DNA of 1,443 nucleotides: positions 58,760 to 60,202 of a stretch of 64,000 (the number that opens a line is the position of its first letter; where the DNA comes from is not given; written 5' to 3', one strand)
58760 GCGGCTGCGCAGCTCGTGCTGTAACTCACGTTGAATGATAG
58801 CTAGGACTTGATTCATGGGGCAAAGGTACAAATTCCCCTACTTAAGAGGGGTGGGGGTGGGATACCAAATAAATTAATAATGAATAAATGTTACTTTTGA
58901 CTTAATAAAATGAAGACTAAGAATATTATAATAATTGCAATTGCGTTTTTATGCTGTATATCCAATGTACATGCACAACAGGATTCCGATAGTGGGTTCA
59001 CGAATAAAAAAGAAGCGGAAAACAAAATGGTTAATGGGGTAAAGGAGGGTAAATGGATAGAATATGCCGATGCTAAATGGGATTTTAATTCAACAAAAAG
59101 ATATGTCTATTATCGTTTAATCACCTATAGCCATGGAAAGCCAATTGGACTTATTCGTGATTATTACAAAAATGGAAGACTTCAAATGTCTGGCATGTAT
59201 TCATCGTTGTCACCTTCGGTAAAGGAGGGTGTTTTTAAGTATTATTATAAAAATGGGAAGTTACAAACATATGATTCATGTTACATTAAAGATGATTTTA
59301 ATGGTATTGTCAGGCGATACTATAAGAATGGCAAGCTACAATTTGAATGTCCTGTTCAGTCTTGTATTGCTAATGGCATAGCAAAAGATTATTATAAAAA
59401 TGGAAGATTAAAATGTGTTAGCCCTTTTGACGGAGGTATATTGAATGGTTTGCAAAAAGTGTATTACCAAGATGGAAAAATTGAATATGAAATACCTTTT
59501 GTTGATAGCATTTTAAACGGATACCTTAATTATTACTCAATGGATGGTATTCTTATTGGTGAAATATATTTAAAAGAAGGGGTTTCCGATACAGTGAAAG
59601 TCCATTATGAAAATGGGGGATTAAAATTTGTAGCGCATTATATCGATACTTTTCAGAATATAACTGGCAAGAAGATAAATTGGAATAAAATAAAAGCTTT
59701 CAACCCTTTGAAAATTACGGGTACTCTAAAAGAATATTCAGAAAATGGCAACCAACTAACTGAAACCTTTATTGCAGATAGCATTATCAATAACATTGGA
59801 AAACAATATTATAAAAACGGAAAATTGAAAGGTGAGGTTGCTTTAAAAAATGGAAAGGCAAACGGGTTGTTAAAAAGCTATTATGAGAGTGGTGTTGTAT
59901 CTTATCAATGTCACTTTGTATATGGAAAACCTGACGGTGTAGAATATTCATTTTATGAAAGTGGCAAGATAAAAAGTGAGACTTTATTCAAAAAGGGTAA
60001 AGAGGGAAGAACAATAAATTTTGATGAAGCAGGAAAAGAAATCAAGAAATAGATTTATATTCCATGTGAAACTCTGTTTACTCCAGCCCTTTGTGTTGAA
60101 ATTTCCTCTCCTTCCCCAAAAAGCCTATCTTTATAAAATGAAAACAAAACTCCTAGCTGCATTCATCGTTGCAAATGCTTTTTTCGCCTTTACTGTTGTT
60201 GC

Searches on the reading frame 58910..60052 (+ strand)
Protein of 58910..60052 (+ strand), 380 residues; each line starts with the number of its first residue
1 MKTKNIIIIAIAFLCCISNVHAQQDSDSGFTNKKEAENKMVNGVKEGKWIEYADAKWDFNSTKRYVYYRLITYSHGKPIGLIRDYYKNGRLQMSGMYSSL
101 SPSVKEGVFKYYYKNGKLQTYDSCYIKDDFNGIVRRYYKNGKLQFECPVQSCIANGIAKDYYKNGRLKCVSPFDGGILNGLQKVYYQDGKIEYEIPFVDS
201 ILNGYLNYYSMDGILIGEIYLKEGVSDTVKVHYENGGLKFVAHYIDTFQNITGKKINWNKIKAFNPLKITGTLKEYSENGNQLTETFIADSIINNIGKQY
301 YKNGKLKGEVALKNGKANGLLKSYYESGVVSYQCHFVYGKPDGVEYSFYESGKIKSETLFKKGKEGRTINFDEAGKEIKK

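Call 46: search_protein_families(library=pfam, proteins=[window:58910-60052:+], max_evalue=0.001)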
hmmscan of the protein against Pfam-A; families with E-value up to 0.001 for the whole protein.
window:58910-60052:+ (380 aa): 1 family
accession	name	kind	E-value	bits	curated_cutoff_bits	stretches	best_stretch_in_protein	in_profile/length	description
PF07661.19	MORN_2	-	4.1e-33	109.9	29.6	2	178-199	1-22/22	MORN repeat variant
